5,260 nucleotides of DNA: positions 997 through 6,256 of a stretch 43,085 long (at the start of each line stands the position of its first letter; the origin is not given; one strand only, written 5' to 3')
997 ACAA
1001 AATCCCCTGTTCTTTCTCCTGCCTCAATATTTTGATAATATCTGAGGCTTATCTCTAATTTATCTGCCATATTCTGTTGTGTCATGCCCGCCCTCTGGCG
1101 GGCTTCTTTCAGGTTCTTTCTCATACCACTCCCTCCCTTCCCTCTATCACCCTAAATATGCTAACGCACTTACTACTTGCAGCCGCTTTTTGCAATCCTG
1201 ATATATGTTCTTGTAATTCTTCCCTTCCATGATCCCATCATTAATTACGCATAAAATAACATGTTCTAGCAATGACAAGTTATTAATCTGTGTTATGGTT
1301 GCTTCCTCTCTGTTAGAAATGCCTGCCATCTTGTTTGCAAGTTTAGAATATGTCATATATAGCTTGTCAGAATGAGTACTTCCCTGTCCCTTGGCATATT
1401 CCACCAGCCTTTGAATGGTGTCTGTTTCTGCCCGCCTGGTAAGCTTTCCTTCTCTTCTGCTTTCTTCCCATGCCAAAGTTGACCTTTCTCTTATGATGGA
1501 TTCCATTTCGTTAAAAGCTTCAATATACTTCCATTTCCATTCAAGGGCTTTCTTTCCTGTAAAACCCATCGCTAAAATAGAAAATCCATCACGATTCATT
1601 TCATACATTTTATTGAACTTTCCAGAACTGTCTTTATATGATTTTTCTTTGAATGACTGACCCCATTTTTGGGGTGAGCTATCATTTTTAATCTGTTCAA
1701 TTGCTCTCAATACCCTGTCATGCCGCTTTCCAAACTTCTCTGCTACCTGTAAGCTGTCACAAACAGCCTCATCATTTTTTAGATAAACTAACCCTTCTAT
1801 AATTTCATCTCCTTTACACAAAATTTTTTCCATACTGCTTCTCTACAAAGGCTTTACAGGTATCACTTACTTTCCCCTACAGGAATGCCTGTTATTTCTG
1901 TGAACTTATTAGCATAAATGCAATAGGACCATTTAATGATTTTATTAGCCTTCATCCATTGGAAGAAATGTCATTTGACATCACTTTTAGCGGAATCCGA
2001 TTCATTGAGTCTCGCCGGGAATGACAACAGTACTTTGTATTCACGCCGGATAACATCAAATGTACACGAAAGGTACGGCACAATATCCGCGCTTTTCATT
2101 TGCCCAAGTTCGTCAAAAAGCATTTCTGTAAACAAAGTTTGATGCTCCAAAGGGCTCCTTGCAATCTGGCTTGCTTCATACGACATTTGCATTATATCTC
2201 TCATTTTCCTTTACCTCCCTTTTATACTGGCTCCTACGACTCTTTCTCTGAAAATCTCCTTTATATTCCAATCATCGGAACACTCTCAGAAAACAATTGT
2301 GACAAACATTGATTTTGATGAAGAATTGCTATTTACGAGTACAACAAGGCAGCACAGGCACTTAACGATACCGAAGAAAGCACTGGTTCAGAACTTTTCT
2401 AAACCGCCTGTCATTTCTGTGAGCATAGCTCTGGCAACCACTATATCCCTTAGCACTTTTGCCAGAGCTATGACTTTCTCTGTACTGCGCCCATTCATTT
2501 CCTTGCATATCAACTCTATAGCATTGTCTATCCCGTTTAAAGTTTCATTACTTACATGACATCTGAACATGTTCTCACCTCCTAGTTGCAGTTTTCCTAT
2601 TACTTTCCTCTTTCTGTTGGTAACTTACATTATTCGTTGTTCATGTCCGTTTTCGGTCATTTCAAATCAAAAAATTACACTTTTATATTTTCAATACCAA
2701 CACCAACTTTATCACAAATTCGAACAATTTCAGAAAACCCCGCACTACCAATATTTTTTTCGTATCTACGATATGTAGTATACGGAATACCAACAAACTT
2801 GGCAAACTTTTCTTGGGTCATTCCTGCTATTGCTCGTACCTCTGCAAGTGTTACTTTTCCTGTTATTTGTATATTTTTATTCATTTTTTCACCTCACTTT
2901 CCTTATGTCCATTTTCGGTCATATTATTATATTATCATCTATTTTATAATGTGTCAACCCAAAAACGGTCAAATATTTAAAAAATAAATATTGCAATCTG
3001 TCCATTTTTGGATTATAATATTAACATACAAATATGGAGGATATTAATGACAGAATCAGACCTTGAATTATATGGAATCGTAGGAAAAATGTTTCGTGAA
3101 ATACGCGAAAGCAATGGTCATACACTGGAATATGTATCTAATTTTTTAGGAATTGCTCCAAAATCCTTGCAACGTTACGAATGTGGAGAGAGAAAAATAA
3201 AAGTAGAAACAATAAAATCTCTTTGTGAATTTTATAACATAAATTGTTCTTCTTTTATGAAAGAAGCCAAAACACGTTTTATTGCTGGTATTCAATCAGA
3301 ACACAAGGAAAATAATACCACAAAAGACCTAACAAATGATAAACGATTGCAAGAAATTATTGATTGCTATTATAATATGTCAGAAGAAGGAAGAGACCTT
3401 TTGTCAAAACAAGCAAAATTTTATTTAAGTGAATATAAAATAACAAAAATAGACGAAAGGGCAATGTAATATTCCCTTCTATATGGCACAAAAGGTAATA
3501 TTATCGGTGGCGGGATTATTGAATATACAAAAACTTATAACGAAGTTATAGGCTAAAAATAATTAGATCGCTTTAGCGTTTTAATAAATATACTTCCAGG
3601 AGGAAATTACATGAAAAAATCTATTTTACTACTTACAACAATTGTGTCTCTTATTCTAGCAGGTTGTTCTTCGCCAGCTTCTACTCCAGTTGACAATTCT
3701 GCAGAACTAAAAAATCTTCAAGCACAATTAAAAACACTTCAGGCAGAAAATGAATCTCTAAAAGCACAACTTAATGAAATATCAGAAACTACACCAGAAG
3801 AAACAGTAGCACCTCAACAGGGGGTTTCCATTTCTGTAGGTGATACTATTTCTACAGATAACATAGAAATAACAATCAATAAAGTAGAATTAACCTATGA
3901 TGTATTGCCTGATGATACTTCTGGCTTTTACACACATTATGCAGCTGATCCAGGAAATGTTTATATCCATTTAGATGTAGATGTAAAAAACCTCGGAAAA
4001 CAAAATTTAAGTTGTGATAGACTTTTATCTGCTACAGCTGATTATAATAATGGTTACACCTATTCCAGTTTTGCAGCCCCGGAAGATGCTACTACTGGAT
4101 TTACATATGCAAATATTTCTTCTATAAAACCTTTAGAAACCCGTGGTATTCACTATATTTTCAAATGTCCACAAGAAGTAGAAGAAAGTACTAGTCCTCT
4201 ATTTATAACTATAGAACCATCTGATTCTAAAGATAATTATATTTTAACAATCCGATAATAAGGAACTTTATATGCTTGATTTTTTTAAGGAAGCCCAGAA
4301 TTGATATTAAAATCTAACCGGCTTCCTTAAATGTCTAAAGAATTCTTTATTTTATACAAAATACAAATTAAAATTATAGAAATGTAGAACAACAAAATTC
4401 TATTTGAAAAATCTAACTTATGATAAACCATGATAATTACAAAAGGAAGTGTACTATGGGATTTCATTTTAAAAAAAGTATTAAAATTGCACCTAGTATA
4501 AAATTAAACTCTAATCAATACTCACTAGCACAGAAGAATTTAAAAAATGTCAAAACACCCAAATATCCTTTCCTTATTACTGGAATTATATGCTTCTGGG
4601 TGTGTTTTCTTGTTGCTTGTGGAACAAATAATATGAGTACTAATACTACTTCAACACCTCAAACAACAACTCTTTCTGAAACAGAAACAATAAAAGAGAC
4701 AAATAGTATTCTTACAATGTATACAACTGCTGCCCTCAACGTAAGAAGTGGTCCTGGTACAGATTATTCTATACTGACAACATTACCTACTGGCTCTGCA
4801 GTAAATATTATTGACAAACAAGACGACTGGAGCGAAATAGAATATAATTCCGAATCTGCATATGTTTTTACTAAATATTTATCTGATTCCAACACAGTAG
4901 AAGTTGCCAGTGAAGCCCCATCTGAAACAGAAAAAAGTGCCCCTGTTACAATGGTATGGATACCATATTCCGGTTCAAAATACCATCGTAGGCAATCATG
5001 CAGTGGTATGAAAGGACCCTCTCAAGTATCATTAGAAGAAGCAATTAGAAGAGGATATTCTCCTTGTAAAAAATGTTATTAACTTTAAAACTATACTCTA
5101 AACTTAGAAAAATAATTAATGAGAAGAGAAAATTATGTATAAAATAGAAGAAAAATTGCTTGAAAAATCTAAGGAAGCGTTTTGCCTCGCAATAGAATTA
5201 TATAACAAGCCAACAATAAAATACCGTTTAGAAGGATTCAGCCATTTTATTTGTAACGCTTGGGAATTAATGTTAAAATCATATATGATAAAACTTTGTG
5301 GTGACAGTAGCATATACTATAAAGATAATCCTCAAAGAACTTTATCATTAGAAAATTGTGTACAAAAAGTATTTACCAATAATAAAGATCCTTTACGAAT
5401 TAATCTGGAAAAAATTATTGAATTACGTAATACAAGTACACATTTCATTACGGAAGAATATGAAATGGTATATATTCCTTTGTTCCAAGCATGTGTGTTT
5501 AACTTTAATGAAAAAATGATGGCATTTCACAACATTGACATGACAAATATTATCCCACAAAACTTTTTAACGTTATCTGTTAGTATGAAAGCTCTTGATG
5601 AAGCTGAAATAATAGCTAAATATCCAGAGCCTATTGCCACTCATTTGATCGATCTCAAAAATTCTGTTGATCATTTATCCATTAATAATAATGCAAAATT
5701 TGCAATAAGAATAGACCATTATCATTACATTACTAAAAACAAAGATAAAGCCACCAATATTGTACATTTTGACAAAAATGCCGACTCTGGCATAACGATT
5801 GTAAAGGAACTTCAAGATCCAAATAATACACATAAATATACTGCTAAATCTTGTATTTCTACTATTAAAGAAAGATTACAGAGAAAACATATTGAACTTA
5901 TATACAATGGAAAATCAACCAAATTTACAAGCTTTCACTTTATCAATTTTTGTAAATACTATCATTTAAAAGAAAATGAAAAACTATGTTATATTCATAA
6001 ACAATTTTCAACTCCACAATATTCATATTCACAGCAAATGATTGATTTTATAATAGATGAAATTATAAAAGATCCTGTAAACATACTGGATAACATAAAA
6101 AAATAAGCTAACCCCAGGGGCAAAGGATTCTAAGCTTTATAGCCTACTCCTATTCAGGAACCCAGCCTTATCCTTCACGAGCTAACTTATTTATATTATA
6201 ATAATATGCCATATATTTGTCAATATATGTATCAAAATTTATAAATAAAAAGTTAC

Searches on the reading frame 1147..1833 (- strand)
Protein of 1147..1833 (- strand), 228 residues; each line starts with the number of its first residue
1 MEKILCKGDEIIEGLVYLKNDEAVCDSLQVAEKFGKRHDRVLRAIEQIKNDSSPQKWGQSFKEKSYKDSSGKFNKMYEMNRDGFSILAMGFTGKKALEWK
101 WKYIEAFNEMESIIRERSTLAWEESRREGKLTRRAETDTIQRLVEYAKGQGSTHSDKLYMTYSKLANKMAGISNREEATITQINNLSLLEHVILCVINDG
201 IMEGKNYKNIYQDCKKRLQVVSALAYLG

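Call 6: search_protein_families(library=pfam, proteins=[window:1147-1833:-], max_evalue=0.01)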
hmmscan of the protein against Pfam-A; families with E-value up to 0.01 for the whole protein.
window:1147-1833:- (228 aa): 1 family
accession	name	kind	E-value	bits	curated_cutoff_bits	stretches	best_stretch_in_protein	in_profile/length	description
PF09669.15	Phage_pRha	-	6e-31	107.3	29.9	1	25-111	1-90/91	Phage regulatory protein Rha (Phage_pRha)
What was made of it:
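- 1147..1833 (-): Rha-family phage regulatory gene immediately upstream of m2 (context). Pfam Phage_pRha 107 bits (call 6).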

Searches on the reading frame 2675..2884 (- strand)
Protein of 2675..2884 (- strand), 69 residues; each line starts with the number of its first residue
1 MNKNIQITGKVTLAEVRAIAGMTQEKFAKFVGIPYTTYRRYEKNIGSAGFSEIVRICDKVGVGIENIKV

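Call 6: search_protein_families(library=pfam, proteins=[window:2675-2884:-], max_evalue=0.01)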
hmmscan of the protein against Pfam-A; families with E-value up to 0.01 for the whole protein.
window:2675-2884:- (69 aa): 5 families
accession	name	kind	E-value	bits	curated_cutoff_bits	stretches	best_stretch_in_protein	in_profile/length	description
PF01381.28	HTH_3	-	5.4e-09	36.4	23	1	13-65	1-53/55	Helix-turn-helix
PF13560.12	HTH_31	-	2.4e-05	25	27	1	12-63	5-57/64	Helix-turn-helix domain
PF13443.12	HTH_26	-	0.0057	17.3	22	1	13-65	2-55/63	Cro/C1-type HTH DNA-binding domain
PF12844.13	HTH_19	-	0.0091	16.3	30.2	0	13-62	4-53/64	Helix-turn-helix domain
PF20432.4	Xre-like-HTH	-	0.0097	16.6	25.8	0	16-41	18-44/63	Antitoxin Xre-like helix-turn-helix domain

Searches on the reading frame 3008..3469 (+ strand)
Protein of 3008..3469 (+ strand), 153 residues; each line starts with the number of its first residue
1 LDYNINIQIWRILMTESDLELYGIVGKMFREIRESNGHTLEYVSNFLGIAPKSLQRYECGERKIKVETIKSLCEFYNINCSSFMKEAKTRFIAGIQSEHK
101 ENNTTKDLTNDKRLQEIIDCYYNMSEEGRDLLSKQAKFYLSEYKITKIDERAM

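Call 6: search_protein_families(library=pfam, proteins=[window:3008-3469:+], max_evalue=0.01)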
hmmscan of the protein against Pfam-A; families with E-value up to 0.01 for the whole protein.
window:3008-3469:+ (153 aa): 3 families
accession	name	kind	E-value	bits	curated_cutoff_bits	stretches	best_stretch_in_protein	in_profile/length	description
PF01381.28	HTH_3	-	9.6e-09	35.6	23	1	30-79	2-51/55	Helix-turn-helix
PF12844.13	HTH_19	-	2.1e-07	31.2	30.2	1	26-80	1-55/64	Helix-turn-helix domain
PF13560.12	HTH_31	-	2.1e-05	25.2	27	1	26-77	3-55/64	Helix-turn-helix domain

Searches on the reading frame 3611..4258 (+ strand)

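Call 39: search_protein_families(library=pfam, proteins=[window:3611-4258:+], max_evalue=0.001)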
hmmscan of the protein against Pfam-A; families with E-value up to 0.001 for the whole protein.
window:3611-4258:+ (215 aa): 2 families
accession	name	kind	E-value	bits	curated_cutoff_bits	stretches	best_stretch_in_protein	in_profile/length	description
PF11611.13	DUF4352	-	2.6e-05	25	25.9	1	75-163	2-81/122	Domain of unknown function (DUF4352)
PF04977.20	DivIC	-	0.0004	20.6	28.9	1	24-57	17-50/80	Septum formation initiator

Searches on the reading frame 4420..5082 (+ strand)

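Call 39: search_protein_families(library=pfam, proteins=[window:4420-5082:+], max_evalue=0.001)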
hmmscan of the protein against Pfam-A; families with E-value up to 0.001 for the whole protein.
window:4420-5082:+ (220 aa): 2 families
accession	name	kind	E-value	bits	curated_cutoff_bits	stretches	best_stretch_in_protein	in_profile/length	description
PF08239.17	SH3_3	-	2.7e-16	59.9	27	1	105-155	2-54/54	Bacterial SH3 domain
PF06347.19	SH3_4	-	4.9e-05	23.4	24.1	1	106-151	5-51/56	Bacterial SH3 domain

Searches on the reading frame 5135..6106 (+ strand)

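Call 39: search_protein_families(library=pfam, proteins=[window:5135-6106:+], max_evalue=0.001)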
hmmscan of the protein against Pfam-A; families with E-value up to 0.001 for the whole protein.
window:5135-6106:+ (323 aa): 2 families
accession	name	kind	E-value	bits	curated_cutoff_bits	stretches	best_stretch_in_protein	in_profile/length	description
PF12358.13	DUF3644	-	9.8e-60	201.7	27.6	1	7-180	1-181/183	Domain of unknown function (DUF3644)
PF18740.7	EC042_2821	-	2.6e-31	108.5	24.9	1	228-322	1-97/97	EC042_2821-like Restriction Endonuclease-like domain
